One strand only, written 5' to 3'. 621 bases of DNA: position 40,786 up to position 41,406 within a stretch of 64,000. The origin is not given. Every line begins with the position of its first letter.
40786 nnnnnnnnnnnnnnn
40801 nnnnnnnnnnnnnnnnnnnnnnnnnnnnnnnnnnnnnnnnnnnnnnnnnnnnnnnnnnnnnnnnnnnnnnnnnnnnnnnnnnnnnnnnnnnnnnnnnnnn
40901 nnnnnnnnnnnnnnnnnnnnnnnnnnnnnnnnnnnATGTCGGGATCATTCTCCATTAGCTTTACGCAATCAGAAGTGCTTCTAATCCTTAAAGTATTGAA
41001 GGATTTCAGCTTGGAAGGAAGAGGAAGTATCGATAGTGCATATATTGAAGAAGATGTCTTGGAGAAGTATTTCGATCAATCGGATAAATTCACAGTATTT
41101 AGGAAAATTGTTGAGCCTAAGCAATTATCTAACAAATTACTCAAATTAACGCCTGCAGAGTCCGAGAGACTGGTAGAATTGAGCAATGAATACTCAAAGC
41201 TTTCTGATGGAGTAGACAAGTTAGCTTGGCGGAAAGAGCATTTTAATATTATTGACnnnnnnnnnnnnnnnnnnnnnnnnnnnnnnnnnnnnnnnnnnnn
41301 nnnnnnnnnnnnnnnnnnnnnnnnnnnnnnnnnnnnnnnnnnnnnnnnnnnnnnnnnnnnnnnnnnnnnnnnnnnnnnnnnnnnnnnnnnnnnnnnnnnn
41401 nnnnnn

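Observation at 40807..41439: AT-rich islet (~37% GC in a ~65% GC genome) directly after dnaK, carrying an orphan 107-aa ORF where grpE/dnaJ would be expected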

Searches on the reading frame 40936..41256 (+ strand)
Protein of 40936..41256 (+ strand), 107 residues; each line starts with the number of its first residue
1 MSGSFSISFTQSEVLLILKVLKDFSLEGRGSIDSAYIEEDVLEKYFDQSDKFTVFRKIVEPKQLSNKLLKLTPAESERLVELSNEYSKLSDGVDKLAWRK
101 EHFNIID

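Call 4: search_protein_families(library=pfam, proteins=[window:40936-41256:+], max_evalue=1)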
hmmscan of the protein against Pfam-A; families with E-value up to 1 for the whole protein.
window:40936-41256:+ (107 aa): 0 families

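Call 5: search_protein_families(library=phrogs, proteins=[window:40936-41256:+], max_evalue=10)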
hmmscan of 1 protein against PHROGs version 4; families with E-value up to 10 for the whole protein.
window:40936-41256:+ (107 aa): 0 families

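Call 6: search_protein_families(library=padloc, proteins=[window:40936-41256:+], max_evalue=10)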
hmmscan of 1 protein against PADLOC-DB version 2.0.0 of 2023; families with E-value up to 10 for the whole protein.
window:40936-41256:+ (107 aa): 0 families
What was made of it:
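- On Core-gene-flanked accessory/defence hotspot: Not met for the occupant in this window, which has no PADLOC hit at E <= 10 (call 6).
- Closest known: Core-gene-flanked defence hotspots. Different: The occupant in this window matches no known defence family (call 6).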

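Call 7: search_protein_families(library=ncbifam, proteins=[window:40936-41256:+], max_evalue=10)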
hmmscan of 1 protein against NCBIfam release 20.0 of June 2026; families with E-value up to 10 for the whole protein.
window:40936-41256:+ (107 aa): 2 families
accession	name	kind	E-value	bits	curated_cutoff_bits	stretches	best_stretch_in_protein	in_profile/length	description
NF007780.0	PRK10470.1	equivalog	0.13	12.7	125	1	42-99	27-84/95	ribosome hibernation promoting factor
TIGR01202.1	bchC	equivalog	0.18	10.9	291.25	1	60-99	9-47/308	chlorophyll synthesis pathway protein BchC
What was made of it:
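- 40936..41259 (+): ORF107, a real protein-coding gene of a two-member orphan family. Predicted all-helical, pI 5.1. No family hits (calls 4-7).
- On Mobile element (IS, MITE, transposon, integrative element): The only ORF has no family hit (calls 4-7).
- On Type II antitoxin / nuclease immunity protein: No Pfam, NCBIfam or PADLOC hit (calls 4, 6, 7).
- Checked: It has no Pfam, PHROG or PADLOC match, and only noise in NCBIfam (calls 4-7).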

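Call 9: find_homologous_proteins(query=window:40936-41256:+, max_evalue=0.01)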
Query window:40936-41256:+ (107 aa): 1 proteins with E <= 0.01 among 3 candidates.
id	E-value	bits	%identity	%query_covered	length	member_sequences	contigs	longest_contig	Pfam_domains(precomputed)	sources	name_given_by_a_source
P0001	1.3e-60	219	100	100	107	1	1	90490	-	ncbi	-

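Call 10: find_encoding_contigs(protein=P0001, flank=10000)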
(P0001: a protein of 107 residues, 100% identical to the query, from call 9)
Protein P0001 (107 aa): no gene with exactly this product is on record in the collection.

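Call 24: search_protein_representatives(protein=window:40936-41256:+)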
Query: 107 residues. Proteins with E-value up to 0.001 (for the whole library): 3; up to 1e-10: 2; up to 1e-30: 1. The best 3 are listed.
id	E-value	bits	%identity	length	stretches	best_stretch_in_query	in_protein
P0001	4.0e-61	219.3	100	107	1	1-107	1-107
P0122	1.4e-18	83.0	44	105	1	5-103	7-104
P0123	6.7e-06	42.3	37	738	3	35-70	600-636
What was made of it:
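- Only two family members (call 24).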

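Call 25: predict_structure(protein=window:40936-41256:+)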
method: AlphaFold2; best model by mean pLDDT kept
length: 107 residues; sequences in the alignment: 1
mean_pLDDT: 68.4   pTM: 0.61
mean pLDDT of the five models: 68.4, 65.9, 49.5, 46.2, 45.1
residues with pLDDT >= 90: 0; 70-90: 60; 50-70: 30; < 50: 17
segments of 3 or more residues with pLDDT < 50: 30-36, 54-56
pLDDT, mean of each block of 10 residues (from residue 1): 71 79 58 46 54 51 70 77 83 84 84
secondary structure, 60 per line:
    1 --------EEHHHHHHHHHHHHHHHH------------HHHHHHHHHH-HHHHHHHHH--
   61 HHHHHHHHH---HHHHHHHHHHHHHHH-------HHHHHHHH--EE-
elements in order: H11-26 H39-48 H50-58 H61-69 H73-87 H95-102

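Call 27: find_encoding_contigs(protein=P0122, flank=10000)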
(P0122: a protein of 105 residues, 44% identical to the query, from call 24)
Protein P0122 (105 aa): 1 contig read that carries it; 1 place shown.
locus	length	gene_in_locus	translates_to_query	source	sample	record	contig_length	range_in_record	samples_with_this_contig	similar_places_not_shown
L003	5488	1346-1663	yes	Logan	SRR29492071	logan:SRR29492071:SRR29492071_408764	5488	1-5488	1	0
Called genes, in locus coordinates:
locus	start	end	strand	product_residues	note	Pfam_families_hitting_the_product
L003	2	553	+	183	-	?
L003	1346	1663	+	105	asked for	-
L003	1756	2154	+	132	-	-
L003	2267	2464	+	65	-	-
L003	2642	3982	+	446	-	-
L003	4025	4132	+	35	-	-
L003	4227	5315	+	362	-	PF21790:OGG (weak)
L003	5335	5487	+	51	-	?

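Call 28: find_encoding_contigs(protein=P0123, flank=10000)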
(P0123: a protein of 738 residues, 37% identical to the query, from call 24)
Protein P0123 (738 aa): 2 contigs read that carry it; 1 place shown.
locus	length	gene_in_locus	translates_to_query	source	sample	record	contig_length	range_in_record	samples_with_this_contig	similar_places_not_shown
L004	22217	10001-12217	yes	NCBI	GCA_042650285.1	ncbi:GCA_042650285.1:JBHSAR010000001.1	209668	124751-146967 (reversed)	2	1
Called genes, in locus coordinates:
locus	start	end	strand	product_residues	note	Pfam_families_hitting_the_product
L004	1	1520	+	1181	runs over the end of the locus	PF04563:RNA_pol_Rpb2_1, PF04561:RNA_pol_Rpb2_2, PF04565:RNA_pol_Rpb2_3, PF10385:RNA_pol_Rpb2_45, PF00562:RNA_pol_Rpb2_6, PF04560:RNA_pol_Rpb2_7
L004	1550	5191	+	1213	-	PF04997:RNA_pol_Rpb1_1, PF00623:RNA_pol_Rpb1_2, PF04983:RNA_pol_Rpb1_3, PF05000:RNA_pol_Rpb1_4, PF04998:RNA_pol_Rpb1_5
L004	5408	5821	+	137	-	PF00164:Ribosom_S12_S23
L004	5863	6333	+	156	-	PF00177:Ribosomal_S7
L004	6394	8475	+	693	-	PF00009:GTP_EFTU, PF03144:GTP_EFTU_D2, PF22042:EF-G_D2, PF14492:EFG_III, PF16658:RF3_C, PF03764:EFG_IV, PF00679:EFG_C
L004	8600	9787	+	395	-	PF00009:GTP_EFTU, PF03144:GTP_EFTU_D2, PF03143:GTP_EFTU_D3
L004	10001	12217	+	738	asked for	PF04650:YSIRK_signal, PF08428:Rib (faint), PF18957:RibLong (faint), PF24740:DUF7691 (faint)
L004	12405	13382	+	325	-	PF12146:Hydrolase_4, PF00561:Abhydrolase_1, PF12697:Abhydrolase_6, PF00326:Peptidase_S9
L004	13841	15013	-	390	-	PF01546:Peptidase_M20, PF07687:M20_dimer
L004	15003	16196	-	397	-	PF01546:Peptidase_M20, PF07687:M20_dimer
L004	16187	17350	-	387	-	PF01546:Peptidase_M20, PF07687:M20_dimer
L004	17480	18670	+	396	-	PF00155:Aminotran_1_2, PF01053:Cys_Met_Meta_PP (weak)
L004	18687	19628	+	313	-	PF01370:Epimerase, PF02719:Polysacc_synt_2, PF04321:RmlD_sub_bind, PF16363:GDP_Man_Dehyd, PF07993:NAD_binding_4 (weak)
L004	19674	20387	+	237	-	PF00702:Hydrolase, PF12710:HAD (weak), PF13344:Hydrolase_6 (faint), PF13419:HAD_2, PF13242:Hydrolase_like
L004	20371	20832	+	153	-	PF00383:dCMP_cyt_deam_1, PF14437:MafB19-deam, PF14439:Bd3614-deam (weak)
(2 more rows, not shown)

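Call 32: search_protein_families(library=pfam, proteins=[L003:101-550:+, L003:1756-2151:+, L003:2639-3979:+, L003:4227-5312:+], max_evalue=0.1)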
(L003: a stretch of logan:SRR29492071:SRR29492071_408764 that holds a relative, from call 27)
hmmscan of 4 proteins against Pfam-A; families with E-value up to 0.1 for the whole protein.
L003:101-550:+ (150 aa): 5 families
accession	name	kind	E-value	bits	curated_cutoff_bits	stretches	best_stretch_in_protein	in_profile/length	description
PF24461.1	DUF7576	-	0.00011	22.4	27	1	53-94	20-56/60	Family of unknown function (DUF7576)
PF06467.20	zf-FCS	-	0.00064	19.9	22.4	0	83-95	26-38/39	MYM-type Zinc finger with FCS sequence motif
PF15446.12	zf-PHD-like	-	0.00094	19.2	27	1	47-116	12-82/170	PHD/FYVE-zinc-finger like domain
PF03884.20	YacG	-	0.022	14.9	25.5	0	106-131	3-27/52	DNA gyrase inhibitor YacG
PF10367.15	zf-Vps39_C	-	0.082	12.9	24.7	0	96-115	2-21/41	Vacuolar sorting protein 39 C-terminal zinc finger domain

L003:1756-2151:+ (132 aa): 0 families

L003:2639-3979:+ (447 aa): 0 families

L003:4227-5312:+ (362 aa): 2 families
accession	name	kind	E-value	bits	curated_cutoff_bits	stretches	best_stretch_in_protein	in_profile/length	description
PF21790.3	OGG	-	1.1e-05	25.6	27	1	37-178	34-191/201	Putative 8-oxoguanine DNA glycosylase OGG-like protein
PF19551.4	DUF6074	-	0.09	13.4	27.2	0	163-200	34-71/83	Family of unknown function (DUF6074)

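Call 33: search_protein_families(library=padloc, proteins=[L003:101-550:+, L003:1756-2151:+, L003:2639-3979:+, L003:4227-5312:+, P0122], max_evalue=0.1)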
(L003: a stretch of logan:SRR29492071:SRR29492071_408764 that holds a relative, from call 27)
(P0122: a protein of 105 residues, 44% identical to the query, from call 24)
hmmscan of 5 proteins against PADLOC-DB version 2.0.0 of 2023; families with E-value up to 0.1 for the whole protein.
L003:101-550:+ (150 aa): 0 families

L003:1756-2151:+ (132 aa): 0 families

L003:2639-3979:+ (447 aa): 0 families

L003:4227-5312:+ (362 aa): 0 families

P0122 (105 aa): 1 family
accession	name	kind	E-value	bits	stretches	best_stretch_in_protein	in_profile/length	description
PDLC03846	BilC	-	0.0032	15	1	53-86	55-88/168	-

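Call 42: find_homologous_proteins(query=A1, max_evalue=1)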
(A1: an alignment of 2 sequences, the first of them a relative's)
Query A1 (2 sequences) (107 aa, profile of the alignment): 2 proteins with E <= 1 among 30 candidates.
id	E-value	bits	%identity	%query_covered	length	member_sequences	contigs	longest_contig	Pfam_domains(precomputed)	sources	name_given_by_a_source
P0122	1.4e-54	201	44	93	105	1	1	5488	-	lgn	-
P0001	9.7e-54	198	100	100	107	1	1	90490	-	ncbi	-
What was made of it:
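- Tried and rejected: Word-indexed search (call 9), exhaustive phmmer (call 24) and a profile of the two members (call 42) found two true members only.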

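Call 45: find_related_loci(query=A1, collection=viral_contigs, flank=6000)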
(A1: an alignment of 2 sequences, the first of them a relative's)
Query A1 (107 aa) in viral_contigs; peptide patterns used: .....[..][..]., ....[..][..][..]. (x = any residue, [..] = any of these).
155 stretches matched a pattern, but none encodes a relative of the query by tblastn (E <= 1e-3).

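Call 46: find_related_loci(query=A1, collection=metagenome_contigs, flank=8000)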
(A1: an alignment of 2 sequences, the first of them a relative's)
Query A1 (107 aa) in metagenome_contigs; peptide patterns used: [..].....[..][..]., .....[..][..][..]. (x = any residue, [..] = any of these).
284 stretches matched a pattern, but none encodes a relative of the query by tblastn (E <= 1e-3).
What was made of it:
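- Tried and rejected: Back-translated scans of IMG/VR and JGI metagenomes found nothing (calls 45, 46).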

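Call 48: fold_search(model_id=the predicted structure, library=pdb)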
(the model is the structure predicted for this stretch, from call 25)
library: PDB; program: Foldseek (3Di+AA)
matches with E <= 10: 33; with E <= 0.001: 0
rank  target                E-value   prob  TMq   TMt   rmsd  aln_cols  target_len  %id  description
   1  9y66_A                2.8e+00  0.04  0.19  0.05  22.9        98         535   16  attLsym bound serine integrase complex in the dimeric state (released 2026-02-04)
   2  9g9k_B                3.2e+00  0.06  0.26  0.24   7.6        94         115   19  CryoEM structure of Enterococcus italicus Csm-crRNA-CTR2 complex (4.3) bound to AMPNPP (released 2025-01-29)
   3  6dg6_F                3.6e+00  0.05  0.26  0.27   9.4        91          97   15  Structure of a de novo designed Interleukin-2/Interleukin-15 mimetic (released 2019-01-16)
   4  8soa_B                4.0e+00  0.05  0.31  0.10  18.4       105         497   24  Phosphoinositide phosphate 3 kinase gamma bound with ATP (released 2024-04-03)
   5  6dg6_A                4.0e+00  0.03  0.22  0.23   9.7       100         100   18  Structure of a de novo designed Interleukin-2/Interleukin-15 mimetic (released 2019-01-16)
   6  6p4o_E                4.5e+00  0.03  0.21  0.09  13.3        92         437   22  Complex of XPB helicase with Bax1 endonuclease from Sulfurisphaera tokodaii at 3.15 Angstroms resolution (released 2020-06-03)
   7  2eul_A                4.8e+00  0.04  0.23  0.17  12.9       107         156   10  Structure of the transcription factor Gfh1. (released 2005-11-15)
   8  9ibn_A                5.1e+00  0.03  0.21  0.11  10.6        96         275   12  Crystal structure of the peptidyl-prolyl isomerase (PPIase) from E. faecium (released 2025-07-16)
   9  6dg6_D                5.4e+00  0.03  0.20  0.21  10.3        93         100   18  Structure of a de novo designed Interleukin-2/Interleukin-15 mimetic (released 2019-01-16)
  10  9g9g_B                6.1e+00  0.06  0.32  0.27   7.0       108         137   15  CryoEM structure of Enterococcus italicus Csm-crRNA-CTR1 complex (4.3) bound to AMPNPP (released 2025-01-29)
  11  9jm5_C                6.1e+00  0.03  0.18  0.27   9.3        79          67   15  Crystal structure of de novo designed light-responsive oligomer C4-13 (LRO-C4-13) (released 2025-08-27)
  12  8dz8_D                6.1e+00  0.03  0.21  0.22   8.9        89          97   15  Neoleukin 4, a de novo designed IL-4 mimetic (released 2023-03-29)
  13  6p4f_C                6.5e+00  0.03  0.25  0.10  13.8        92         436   15  Crystal structure of the XPB-Bax1-forked DNA ternary complex (released 2020-06-17)
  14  8b6g_CH               6.5e+00  0.02  0.25  0.25  12.8       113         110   12  Cryo-EM structure of succinate dehydrogenase complex (complex-II) in respiratory supercomplex of Tetrahymena thermoph (released 2023-03-29)
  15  9g9h_C                6.9e+00  0.04  0.29  0.26   7.1       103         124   17  CryoEM structure of Enterococcus italicus Csm-crRNA-CTR1 complex bound to pNppA3 and AMPNPP (released 2025-01-29)
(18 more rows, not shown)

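Call 50: predict_structure(alignment_id=A1)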
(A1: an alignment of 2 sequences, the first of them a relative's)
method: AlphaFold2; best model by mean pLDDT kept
length: 107 residues; sequences in the alignment: 2
mean_pLDDT: 64.7   pTM: 0.62
mean pLDDT of the five models: 64.7, 57.4, 56.2, 49.0, 45.1
residues with pLDDT >= 90: 0; 70-90: 54; 50-70: 18; < 50: 35
segments of 3 or more residues with pLDDT < 50: 25-56
pLDDT, mean of each block of 10 residues (from residue 1): 71 76 48 37 45 46 67 75 83 86 82
secondary structure, 60 per line:
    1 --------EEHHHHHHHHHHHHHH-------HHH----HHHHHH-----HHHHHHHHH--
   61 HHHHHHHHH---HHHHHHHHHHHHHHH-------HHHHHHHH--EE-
elements in order: H11-24 H39-44 H50-58 H61-69 H73-87 H95-102
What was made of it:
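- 40936..41259 (+): AF2 pLDDT 65-68, six helices (calls 25, 50).
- The structure model is only of moderate confidence (calls 25, 50).
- Tried and rejected: AF2 with one and with two sequences gave pLDDT 65-68 (calls 25, 50).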

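Call 51: search_protein_families(library=phrogs, proteins=[L003:101-550:+, L003:1756-2151:+, L003:2639-3979:+, L003:4227-5312:+, P0122], max_evalue=0.1)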
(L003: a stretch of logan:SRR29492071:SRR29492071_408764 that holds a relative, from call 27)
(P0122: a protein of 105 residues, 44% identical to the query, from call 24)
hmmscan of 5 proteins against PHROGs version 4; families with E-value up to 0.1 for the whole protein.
L003:101-550:+ (150 aa): 4 families
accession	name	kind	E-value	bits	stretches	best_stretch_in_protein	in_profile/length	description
phrog_1271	-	DNA, RNA and nucleotide metabolism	8.2e-06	26.4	1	52-134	157-242/361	HNH endonuclease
phrog_3794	-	unknown function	0.00094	19.8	1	101-132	6-35/50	-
phrog_9476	-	unknown function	0.006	18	1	37-112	8-80/105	-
phrog_2308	-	unknown function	0.038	15.1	1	82-133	71-128/138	-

L003:1756-2151:+ (132 aa): 11 families
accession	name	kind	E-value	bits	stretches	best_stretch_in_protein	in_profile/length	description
phrog_2118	-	DNA, RNA and nucleotide metabolism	1e-07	32.8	1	12-79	167-225/301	HNH endonuclease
phrog_16726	-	DNA, RNA and nucleotide metabolism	3e-06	28.2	1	12-83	86-147/308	HNH endonuclease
phrog_144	-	DNA, RNA and nucleotide metabolism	0.00059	20.5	1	12-105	75-160/175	HNH endonuclease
phrog_2214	-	DNA, RNA and nucleotide metabolism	0.0014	18.8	1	17-99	191-261/429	HNH endonuclease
phrog_16986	-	unknown function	0.0029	18.2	1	5-76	4-66/248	-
phrog_1271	-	DNA, RNA and nucleotide metabolism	0.0033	17.9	1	10-100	252-338/361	HNH endonuclease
phrog_6050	-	DNA, RNA and nucleotide metabolism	0.018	14.9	1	7-79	299-361/402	HNH endonuclease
phrog_22176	-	unknown function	0.019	16.4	1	42-76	25-59/90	-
phrog_5956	-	DNA, RNA and nucleotide metabolism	0.019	15.6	1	14-95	54-127/138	HNH endonuclease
phrog_27642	-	unknown function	0.03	15.3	0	104-127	6-29/78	-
phrog_589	-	DNA, RNA and nucleotide metabolism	0.057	14.2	0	13-77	85-140/179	HNH endonuclease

L003:2639-3979:+ (447 aa): 2 families
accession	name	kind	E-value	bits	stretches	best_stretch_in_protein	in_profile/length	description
phrog_31302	-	unknown function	0.013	16.5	0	21-84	42-100/163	-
phrog_28570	-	unknown function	0.061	13.9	0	372-442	164-232/234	-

L003:4227-5312:+ (362 aa): 0 families

P0122 (105 aa): 1 family
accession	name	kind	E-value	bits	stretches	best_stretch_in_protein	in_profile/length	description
phrog_5190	-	unknown function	0.056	14.5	1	70-88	2-20/50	-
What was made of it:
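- Small free-standing HNH genes are typical of phage genomes, and the L003 HNH matches only PHROG HNH families (call 51).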

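Call 52: search_protein_families(library=pfam, proteins=[L003:1756-2151:+, P0122, L003:964-1224:+, L003:2225-2461:+], max_evalue=10)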
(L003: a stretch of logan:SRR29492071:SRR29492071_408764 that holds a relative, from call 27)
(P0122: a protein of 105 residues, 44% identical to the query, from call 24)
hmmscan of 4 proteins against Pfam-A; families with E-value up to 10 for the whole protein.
L003:1756-2151:+ (132 aa): 0 families

P0122 (105 aa): 1 family
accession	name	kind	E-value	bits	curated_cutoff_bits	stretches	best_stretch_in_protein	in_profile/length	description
PF18553.7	PheRS_DBD3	-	0.24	12.2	26.6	1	51-70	1-23/61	PheRS DNA binding domain 3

L003:964-1224:+ (87 aa): 0 families

L003:2225-2461:+ (79 aa): 3 families
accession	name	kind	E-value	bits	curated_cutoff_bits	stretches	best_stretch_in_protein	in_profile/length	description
PF02656.20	DUF202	-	0.78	10.7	23.4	1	4-43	17-58/68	Domain of unknown function (DUF202)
PF02028.23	BCCT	-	0.81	8.5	27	1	7-25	86-104/485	BCCT, betaine/carnitine/choline family transporter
PF00335.26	Tetraspanin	-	6.2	6.8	32.1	1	27-47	7-26/225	Tetraspanin family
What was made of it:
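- Tried and rejected: For the homologue, only noise: PADLOC BilC at 15 bits and Pfam PheRS_DBD3 at E 0.24 (calls 33, 52).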

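Call 61: search_dna_similar(query=window:40936-41256:+, collection=phages, mode=protein, max_evalue=1)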
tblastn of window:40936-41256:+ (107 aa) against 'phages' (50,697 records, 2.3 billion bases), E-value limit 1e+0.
No match.

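Call 62: search_dna_similar(query=window:40936-41256:+, collection=plasmids, mode=protein, max_evalue=1)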
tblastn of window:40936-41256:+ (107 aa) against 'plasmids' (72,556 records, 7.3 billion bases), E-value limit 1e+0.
No match.

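Call 63: search_solved_structures(query=A1, max_evalue=10)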
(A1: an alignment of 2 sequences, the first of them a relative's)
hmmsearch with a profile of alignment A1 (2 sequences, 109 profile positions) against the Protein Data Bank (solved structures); distinct sequences matched with E-value up to 10: 11.
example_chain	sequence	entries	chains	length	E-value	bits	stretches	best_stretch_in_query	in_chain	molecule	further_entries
7obi_A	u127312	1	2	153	0.014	18.8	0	67-103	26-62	CTPR-rv4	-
6tf9_VP1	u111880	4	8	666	0.03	17.8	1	13-89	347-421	Gamma-tubulin complex component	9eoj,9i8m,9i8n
6v69_I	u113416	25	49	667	0.081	16.4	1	13-96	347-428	Gamma-tubulin complex component 4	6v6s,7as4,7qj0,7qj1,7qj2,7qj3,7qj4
9g3x_I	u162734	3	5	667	0.084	16.3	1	13-96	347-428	Gamma-tubulin complex component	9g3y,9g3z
8vrd_I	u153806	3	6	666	0.17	15.3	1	13-89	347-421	Isoform 2 of Gamma-tubulin complex component 4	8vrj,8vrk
3rip_A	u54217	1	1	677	0.18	15.2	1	13-89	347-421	Gamma-tubulin complex component 4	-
8tm0_A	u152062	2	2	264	1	12.8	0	68-90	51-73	NKG2-D type II integral membrane protein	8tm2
7suk_LP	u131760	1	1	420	1.1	12.7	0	11-41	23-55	U3 small nucleolar RNA-associated protein 6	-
6nd4_P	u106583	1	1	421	1.1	12.7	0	11-41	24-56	Utp6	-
5wlc_LP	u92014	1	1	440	1.3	12.5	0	11-41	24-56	Utp6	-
6b4z_A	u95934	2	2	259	1.3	12.5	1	36-106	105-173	Sulfotransferase oxamniquine resistance protein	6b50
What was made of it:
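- On Type II antitoxin / nuclease immunity protein: The PDB profile search gives only noise (call 63).
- Tried and rejected: The PDB sequence-profile search gave noise (call 63).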
